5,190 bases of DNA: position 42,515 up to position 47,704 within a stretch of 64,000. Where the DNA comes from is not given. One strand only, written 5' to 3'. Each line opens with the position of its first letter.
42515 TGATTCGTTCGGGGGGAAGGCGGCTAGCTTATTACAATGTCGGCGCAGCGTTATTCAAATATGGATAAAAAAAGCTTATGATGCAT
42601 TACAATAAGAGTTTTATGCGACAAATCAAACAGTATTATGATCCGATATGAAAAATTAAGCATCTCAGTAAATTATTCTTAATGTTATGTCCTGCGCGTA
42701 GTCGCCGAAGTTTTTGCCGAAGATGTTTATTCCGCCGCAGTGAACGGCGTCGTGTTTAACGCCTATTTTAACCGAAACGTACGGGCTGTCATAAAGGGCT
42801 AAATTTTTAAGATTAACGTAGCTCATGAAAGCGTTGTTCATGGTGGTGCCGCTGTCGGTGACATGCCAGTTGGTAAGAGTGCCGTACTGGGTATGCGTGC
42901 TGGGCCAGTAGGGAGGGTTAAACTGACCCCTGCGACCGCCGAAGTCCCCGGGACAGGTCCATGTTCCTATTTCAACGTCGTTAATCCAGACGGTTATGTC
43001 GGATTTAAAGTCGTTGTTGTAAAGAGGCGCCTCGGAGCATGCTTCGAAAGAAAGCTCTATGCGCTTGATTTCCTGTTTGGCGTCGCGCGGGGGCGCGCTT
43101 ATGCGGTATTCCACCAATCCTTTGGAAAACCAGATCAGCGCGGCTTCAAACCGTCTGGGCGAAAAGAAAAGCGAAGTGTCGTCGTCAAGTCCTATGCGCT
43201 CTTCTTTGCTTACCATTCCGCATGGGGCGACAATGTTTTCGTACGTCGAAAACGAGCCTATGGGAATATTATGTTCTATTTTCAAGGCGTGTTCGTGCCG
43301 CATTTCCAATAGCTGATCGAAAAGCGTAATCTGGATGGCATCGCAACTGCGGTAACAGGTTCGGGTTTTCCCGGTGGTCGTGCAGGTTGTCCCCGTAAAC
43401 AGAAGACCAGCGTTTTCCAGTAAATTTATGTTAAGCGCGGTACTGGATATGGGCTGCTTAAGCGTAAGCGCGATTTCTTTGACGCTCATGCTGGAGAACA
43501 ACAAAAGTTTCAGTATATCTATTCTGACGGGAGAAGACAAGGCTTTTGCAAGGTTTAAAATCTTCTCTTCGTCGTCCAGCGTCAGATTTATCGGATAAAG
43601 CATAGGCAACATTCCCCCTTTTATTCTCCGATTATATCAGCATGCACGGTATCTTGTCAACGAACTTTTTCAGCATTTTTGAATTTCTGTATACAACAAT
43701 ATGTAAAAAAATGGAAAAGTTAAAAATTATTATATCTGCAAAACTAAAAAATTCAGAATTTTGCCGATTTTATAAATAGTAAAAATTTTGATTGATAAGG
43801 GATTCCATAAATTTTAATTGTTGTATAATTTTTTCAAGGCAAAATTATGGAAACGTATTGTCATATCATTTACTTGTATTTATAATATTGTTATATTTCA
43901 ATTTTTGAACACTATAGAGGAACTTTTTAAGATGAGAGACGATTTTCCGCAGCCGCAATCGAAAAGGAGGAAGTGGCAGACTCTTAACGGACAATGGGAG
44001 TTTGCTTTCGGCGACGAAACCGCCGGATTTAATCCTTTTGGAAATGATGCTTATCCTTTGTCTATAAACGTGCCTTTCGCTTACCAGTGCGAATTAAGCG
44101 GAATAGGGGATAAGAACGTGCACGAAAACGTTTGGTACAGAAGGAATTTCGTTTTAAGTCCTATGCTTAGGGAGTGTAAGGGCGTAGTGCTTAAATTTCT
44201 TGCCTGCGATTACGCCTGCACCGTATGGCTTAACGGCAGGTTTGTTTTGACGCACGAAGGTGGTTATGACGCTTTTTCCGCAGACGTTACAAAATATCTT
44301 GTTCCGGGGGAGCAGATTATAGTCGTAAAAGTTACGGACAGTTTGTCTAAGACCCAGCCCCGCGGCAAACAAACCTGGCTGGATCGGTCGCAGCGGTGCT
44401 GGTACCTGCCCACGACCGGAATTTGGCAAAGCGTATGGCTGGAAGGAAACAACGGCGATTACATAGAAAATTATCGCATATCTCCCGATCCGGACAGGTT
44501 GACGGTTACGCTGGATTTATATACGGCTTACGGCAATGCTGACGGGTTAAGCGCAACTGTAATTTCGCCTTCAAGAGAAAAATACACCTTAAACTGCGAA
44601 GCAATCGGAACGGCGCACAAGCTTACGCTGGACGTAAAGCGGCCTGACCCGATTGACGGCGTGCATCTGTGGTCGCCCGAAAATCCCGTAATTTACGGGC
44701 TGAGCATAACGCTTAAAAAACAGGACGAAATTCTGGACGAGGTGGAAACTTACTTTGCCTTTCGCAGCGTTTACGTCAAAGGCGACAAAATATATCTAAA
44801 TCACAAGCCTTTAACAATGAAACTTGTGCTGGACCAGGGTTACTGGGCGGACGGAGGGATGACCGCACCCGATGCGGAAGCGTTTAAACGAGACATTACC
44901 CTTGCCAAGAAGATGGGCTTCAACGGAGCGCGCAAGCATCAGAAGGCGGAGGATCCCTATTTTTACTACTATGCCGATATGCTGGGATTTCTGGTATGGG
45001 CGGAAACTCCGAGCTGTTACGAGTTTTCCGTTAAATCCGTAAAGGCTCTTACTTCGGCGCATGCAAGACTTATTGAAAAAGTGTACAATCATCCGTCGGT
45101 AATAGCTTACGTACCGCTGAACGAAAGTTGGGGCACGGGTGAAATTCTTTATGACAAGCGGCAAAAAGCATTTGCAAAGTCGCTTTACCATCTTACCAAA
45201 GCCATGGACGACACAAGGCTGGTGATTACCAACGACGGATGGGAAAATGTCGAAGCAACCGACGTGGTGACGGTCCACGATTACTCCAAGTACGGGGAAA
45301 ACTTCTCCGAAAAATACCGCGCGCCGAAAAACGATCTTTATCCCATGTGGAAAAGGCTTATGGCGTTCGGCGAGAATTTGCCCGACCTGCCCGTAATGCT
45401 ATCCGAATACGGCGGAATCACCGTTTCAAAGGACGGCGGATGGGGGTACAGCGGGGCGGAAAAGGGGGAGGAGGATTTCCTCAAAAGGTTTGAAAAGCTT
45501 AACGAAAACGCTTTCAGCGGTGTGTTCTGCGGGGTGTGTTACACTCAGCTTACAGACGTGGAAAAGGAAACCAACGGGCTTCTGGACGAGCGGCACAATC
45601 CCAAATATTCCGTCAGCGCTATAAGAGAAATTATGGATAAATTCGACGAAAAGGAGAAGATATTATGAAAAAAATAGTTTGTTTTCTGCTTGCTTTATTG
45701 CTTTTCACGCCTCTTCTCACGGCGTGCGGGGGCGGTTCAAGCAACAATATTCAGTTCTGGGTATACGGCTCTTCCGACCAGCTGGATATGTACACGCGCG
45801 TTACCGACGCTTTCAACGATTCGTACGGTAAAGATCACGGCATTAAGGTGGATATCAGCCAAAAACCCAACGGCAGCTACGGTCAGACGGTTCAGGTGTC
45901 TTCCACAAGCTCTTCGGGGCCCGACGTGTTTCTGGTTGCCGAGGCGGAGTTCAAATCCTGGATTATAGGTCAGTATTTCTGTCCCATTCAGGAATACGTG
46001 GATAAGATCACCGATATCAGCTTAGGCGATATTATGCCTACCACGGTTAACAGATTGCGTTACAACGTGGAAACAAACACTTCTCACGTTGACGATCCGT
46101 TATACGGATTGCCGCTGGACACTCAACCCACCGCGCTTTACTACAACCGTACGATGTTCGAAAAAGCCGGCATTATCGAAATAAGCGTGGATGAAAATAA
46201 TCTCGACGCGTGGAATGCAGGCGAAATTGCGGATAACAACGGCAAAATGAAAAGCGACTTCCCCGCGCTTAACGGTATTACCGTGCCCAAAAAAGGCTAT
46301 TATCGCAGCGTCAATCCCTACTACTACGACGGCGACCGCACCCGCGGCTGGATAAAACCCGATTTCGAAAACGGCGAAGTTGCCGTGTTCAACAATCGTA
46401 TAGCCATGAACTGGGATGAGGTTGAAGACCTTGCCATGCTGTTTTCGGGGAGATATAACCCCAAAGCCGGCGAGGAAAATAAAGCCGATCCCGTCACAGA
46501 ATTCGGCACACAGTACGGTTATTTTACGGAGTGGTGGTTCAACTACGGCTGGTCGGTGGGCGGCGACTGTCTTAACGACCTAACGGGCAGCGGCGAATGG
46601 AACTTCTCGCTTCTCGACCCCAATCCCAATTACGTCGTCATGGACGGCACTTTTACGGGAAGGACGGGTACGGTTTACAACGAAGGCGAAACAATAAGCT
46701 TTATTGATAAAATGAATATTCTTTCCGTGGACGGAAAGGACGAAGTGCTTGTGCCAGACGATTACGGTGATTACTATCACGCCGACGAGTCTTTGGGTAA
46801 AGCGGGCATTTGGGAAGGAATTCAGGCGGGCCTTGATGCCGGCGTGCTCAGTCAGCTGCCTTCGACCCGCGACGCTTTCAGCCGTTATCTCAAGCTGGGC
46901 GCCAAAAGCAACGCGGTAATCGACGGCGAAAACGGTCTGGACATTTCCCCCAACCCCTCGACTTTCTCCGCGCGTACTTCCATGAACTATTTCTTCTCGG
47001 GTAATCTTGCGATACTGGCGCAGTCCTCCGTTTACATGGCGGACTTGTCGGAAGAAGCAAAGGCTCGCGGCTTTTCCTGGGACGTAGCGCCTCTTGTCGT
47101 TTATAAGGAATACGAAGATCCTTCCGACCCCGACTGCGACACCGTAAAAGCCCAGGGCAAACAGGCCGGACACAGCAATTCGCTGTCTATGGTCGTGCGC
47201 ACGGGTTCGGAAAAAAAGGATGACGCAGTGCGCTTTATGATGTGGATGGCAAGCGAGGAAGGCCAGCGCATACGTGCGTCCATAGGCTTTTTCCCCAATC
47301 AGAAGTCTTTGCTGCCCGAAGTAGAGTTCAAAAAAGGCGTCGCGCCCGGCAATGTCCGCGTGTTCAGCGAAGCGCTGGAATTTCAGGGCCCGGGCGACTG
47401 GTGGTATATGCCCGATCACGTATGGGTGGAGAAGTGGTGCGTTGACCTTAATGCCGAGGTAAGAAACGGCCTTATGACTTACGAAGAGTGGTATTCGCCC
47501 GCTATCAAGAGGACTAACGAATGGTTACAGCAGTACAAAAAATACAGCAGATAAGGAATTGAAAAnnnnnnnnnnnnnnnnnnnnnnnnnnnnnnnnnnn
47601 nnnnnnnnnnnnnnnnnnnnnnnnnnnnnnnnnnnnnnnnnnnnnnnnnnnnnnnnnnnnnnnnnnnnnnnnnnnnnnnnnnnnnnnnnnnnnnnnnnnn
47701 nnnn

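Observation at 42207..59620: Two ~210-bp near-identical direct repeats bracket a 17-kb CAZyme/ABC transporter cassette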

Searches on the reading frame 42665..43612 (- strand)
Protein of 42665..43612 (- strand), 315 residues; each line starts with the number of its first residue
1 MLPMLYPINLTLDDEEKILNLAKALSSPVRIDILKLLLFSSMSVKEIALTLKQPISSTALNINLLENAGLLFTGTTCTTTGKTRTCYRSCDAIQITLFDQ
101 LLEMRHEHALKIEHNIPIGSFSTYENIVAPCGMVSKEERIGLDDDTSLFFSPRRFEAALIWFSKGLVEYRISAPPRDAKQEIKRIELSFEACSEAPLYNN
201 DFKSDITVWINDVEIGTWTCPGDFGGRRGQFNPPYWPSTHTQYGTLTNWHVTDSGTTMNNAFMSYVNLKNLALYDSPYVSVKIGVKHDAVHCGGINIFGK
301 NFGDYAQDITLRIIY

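Call 11: search_protein_families(library=pfam, proteins=[window:42665-43612:-])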
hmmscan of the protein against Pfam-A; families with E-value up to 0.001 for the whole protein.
window:42665-43612:- (315 aa): 0 families

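Call 23: find_encoding_contigs(protein=window:42665-43612:-, flank=10000, max_places=10)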
Protein window:42665-43612:- (315 aa): 18 contigs read that carry it; 10 places shown.
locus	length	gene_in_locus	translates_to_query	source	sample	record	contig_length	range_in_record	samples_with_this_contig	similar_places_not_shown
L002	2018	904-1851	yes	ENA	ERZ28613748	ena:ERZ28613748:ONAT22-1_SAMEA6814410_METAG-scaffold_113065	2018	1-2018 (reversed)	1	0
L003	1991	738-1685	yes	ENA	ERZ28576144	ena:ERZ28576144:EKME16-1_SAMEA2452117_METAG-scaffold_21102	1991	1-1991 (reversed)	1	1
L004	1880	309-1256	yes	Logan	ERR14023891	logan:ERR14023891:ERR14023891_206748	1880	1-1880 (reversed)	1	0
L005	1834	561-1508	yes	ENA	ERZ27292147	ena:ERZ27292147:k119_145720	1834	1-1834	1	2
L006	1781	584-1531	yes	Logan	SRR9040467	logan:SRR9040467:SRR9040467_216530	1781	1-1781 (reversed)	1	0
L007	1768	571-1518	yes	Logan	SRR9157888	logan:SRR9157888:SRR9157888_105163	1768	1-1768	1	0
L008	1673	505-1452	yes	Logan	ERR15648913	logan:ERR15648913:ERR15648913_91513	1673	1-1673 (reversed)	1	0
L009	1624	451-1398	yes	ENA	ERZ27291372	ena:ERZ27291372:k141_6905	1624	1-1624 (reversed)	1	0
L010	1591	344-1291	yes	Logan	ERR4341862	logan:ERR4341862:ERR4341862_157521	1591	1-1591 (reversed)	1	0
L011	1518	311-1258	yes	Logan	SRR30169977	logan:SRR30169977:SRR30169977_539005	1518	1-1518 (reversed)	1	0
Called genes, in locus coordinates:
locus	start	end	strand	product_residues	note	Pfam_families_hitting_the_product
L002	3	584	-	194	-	?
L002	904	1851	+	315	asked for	-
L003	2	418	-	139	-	?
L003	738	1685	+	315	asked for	-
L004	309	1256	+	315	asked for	-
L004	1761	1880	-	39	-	?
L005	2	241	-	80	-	?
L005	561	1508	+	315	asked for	-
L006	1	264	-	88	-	?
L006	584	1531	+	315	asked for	-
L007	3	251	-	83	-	?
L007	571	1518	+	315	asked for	-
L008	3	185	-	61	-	?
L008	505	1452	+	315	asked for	-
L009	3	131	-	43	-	?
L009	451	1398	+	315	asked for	-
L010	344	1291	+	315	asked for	-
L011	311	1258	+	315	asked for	-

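Call 37: search_protein_families(library=pfam, proteins=[window:42665-43612:-], max_evalue=1)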
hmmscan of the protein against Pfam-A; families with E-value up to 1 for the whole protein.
window:42665-43612:- (315 aa): 2 families
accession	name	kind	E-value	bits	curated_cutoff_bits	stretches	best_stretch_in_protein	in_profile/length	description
PF12840.13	HTH_20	-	0.0041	17.5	27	1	25-71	1-48/51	Helix-turn-helix domain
PF01022.26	HTH_5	-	0.047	14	22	1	27-70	1-44/47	Bacterial regulatory protein, arsR family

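Call 62: find_encoding_contigs(protein=window:42665-43603:-, flank=10000, max_places=10)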
Protein window:42665-43603:- (312 aa): 22 contigs read that carry it; 10 places shown.
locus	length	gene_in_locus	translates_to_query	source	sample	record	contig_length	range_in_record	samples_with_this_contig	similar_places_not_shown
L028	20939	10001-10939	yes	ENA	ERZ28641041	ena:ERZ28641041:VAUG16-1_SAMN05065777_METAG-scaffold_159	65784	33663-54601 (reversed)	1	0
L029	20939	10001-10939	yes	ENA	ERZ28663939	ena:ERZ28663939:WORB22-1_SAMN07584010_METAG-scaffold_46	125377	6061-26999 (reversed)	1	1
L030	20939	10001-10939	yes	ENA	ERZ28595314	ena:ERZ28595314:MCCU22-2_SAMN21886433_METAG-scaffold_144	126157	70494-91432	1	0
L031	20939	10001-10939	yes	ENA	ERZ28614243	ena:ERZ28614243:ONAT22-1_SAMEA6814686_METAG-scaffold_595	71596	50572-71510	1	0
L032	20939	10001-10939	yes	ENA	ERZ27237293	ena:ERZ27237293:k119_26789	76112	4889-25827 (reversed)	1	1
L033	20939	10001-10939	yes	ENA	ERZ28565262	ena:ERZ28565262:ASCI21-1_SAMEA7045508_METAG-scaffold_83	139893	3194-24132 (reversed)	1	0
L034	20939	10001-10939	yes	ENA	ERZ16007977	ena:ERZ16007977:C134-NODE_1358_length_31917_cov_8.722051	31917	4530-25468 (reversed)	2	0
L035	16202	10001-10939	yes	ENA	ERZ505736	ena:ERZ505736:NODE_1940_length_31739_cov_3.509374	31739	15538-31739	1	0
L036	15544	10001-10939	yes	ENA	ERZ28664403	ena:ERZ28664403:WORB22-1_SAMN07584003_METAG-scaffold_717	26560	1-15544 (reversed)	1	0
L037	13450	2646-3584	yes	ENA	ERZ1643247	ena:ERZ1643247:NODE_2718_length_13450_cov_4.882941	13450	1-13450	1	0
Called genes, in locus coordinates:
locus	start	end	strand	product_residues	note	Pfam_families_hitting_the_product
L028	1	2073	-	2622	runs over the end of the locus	PF13620:CarboxypepD_reg (faint)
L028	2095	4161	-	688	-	-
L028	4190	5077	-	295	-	PF00528:BPD_transp_1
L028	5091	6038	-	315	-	PF00528:BPD_transp_1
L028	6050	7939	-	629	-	PF01547:SBP_bac_1, PF13416:SBP_bac_8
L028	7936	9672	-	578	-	PF02837:Glyco_hydro_2_N, PF22666:Glyco_hydro_2_N2, PF00703:Glyco_hydro_2, PF02836:Glyco_hydro_2_C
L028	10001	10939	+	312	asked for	-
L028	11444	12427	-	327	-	PF00356:LacI, PF13407:Peripla_BP_4, PF13377:Peripla_BP_3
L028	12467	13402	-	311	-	PF00149:Metallophos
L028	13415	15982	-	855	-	PF09479:Flg_new, PF18998:Flg_new_2 (faint), PF09479:Flg_new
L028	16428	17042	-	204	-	-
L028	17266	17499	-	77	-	-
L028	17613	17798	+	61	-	-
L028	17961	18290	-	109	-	-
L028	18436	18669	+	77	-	PF01381:HTH_3 (weak)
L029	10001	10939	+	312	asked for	-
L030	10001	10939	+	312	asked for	-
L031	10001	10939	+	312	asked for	-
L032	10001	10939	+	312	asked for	-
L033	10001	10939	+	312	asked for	-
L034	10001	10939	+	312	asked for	-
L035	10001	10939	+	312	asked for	-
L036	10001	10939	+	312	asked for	-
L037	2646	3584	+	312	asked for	-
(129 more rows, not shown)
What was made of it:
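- (2) The cassette-bearing arrangement is seen on at least 10 long contigs from different samples (call 62).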

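Call 85: search_protein_families(library=ncbifam, proteins=[window:42665-43603:-], max_evalue=1)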
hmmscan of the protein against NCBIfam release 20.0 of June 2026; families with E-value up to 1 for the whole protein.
window:42665-43603:- (312 aa): 4 families
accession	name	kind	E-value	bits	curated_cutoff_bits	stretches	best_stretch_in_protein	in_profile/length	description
NF033788.1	HTH_metalloreg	subfamily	5.8e-06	26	55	1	17-68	3-55/77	metalloregulator ArsR/SmtB family transcription factor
NF033789.1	repress_SdpR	subfamily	0.00023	21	100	1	20-69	3-52/79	autorepressor SdpR family transcription factor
NF053755.1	MsvR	equivalog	0.026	14.2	220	1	20-68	8-56/236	transcriptional factor MsvR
NF041413.1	ArsR_Rv2640c_fam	equivalog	0.14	12.5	155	1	15-69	29-89/118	Rv2640c family ArsR-like transcriptional regulator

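Call 86: search_protein_families(library=phrogs, proteins=[window:42665-43603:-], max_evalue=1)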
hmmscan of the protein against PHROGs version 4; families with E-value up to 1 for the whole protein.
window:42665-43603:- (312 aa): 2 families
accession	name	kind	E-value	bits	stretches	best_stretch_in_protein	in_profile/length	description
phrog_21645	-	unknown function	0.22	13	1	155-197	13-52/67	-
phrog_1123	-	unknown function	0.26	12.2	1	36-90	44-100/112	-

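Call 87: search_solved_structures(query=window:42665-43603:-, max_evalue=10)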
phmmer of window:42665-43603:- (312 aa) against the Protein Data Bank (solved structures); distinct sequences matched with E-value up to 10: 11.
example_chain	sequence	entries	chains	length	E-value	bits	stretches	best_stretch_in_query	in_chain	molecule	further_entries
1q1h_A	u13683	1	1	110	0.032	16.8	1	11-69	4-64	Transcription Factor E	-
6j05_A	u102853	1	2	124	0.1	15.2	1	9-69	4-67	Transcriptional regulator ArsR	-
9t6r_A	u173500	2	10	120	0.25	13.9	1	7-104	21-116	Lmo1102 protein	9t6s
7r22_A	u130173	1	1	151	0.3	13.6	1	10-69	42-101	ArsR family transcriptional regulator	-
2kko_A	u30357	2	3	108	0.34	13.5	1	14-95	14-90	POSSIBLE TRANSCRIPTIONAL REGULATORY PROTEIN (POSSIBLY ARSR-FAMILY) | Possible transcriptional regulatory arsR-family protein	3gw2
4k2e_A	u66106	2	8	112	0.5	12.9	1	12-77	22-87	Transcriptional activator HlyU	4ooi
9t6t_A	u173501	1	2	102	0.54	12.8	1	8-68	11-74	Lmo1102 protein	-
9o61_B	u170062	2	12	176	0.68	12.5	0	52-90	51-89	R-phycoerythrin class I beta subunit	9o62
9mgb_B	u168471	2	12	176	1.8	11.1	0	52-90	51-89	R-phycoerythrin beta chain | R-phycoerythrin class I beta subunit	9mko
4ggg_A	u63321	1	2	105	1.9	11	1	8-67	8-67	Repressor protein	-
3pqj_A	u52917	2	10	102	1.9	11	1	14-70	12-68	Biofilm growth-associated repressor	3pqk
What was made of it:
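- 42665..43603 (-): ArsR/SmtB-type HTH regulator, 312 aa. It is the first cassette gene and is not a recombinase. Calls 37, 85, 87.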

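Call 88: find_homologous_proteins(query=window:42665-43603:-, max_evalue=0.00001)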
Query window:42665-43603:- (312 aa): 1379 proteins with E <= 0.00001 among 2695 candidates; the best 120 are listed.
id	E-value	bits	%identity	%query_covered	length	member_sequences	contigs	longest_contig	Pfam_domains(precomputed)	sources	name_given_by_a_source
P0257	5.8e-211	717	99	100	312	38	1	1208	-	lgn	-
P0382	1.8e-179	614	85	100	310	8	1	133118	-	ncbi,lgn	-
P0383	1.8e-179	614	85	100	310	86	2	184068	-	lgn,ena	-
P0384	2.8e-178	610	85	100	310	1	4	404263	-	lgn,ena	-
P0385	6.4e-178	609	85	100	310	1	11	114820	-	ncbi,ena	-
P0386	8.9e-178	608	85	100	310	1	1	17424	-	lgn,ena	-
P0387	8.9e-178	608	85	100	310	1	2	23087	-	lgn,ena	-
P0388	3.0e-177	607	84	100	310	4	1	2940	-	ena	-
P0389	5.0e-175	599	85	99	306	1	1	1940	-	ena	-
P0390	1.8e-166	571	79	100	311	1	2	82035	-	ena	-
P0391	1.4e-161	555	77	100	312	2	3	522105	-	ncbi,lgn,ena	-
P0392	1.6e-156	539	75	100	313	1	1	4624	-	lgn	-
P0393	1.8e-154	532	72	100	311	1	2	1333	-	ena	-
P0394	2.3e-154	531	73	100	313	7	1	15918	-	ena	-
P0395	2.6e-152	525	71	100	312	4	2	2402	-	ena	-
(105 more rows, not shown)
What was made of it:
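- On Integrase-type genomic island / ICE / prophage: The gene next to R_A is an ArsR-type HTH regulator from a family of 1379 homologues (calls 85, 87, 88).
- Tried and rejected: The idea that the 312-aa protein next to R_A is a hidden recombinase is rejected (calls 85-88).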

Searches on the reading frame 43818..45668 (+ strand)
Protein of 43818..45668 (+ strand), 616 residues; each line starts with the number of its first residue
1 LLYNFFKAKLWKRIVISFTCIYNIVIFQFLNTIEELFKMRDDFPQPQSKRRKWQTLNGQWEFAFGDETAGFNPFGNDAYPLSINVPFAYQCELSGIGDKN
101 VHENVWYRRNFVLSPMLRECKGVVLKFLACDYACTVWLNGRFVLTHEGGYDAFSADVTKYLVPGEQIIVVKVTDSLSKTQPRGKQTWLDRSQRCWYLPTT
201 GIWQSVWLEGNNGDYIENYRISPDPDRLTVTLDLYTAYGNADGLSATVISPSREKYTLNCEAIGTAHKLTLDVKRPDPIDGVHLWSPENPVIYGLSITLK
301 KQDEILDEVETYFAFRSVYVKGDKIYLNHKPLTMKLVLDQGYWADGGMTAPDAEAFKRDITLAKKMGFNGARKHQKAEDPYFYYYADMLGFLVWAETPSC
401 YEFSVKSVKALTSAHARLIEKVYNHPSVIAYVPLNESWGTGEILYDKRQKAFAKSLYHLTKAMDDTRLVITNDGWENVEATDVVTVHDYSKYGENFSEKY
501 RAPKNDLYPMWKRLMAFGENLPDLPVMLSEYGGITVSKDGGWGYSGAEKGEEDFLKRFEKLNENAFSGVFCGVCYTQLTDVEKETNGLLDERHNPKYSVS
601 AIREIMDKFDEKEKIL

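Call 11: search_protein_families(library=pfam, proteins=[window:43818-45668:+])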
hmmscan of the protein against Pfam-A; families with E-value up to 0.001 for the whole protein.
window:43818-45668:+ (616 aa): 4 families
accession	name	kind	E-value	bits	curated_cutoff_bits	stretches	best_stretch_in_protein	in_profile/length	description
PF02837.24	Glyco_hydro_2_N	-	1.5e-14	54.8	28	1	55-176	3-134/169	Glycosyl hydrolases family 2, sugar binding domain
PF02836.23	Glyco_hydro_2_C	-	2.1e-14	53.8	21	1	318-541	1-220/302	Glycosyl hydrolases family 2, TIM barrel domain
PF22666.2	Glyco_hydro_2_N2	-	4.5e-10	40.3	27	1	102-185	47-130/167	Glycosyl hydrolase 2 galactose-binding domain-like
PF00703.27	Glyco_hydro_2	-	8.5e-10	39.8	23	1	215-316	2-109/109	Glycosyl hydrolases family 2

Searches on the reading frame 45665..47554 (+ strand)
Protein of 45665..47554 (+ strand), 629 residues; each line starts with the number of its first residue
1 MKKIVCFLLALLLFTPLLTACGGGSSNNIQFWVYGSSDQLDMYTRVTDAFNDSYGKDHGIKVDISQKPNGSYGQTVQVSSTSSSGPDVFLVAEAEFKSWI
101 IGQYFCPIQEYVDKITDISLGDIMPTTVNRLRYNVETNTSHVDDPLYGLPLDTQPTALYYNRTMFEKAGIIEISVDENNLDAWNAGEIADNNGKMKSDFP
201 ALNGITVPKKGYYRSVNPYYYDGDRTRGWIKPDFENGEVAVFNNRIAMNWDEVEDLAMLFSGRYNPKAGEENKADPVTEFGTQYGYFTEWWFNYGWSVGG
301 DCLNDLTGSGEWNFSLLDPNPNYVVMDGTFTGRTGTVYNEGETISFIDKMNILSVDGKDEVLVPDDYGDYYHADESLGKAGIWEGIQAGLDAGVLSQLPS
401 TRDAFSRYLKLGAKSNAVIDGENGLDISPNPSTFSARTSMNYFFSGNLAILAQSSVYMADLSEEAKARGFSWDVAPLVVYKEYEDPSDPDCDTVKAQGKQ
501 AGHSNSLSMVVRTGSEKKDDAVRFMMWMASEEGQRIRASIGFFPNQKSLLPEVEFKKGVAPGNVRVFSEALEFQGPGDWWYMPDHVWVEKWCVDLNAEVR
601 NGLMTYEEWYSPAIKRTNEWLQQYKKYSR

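Call 11: search_protein_families(library=pfam, proteins=[window:45665-47554:+])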
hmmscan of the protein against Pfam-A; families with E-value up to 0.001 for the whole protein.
window:45665-47554:+ (629 aa): 2 families
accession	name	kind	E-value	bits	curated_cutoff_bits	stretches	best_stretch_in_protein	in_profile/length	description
PF01547.30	SBP_bac_1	-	3.5e-18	67.1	26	1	49-266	13-240/307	Bacterial extracellular solute-binding protein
PF13416.11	SBP_bac_8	-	1.9e-16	61.1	27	2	52-184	4-111/279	Bacterial extracellular solute-binding protein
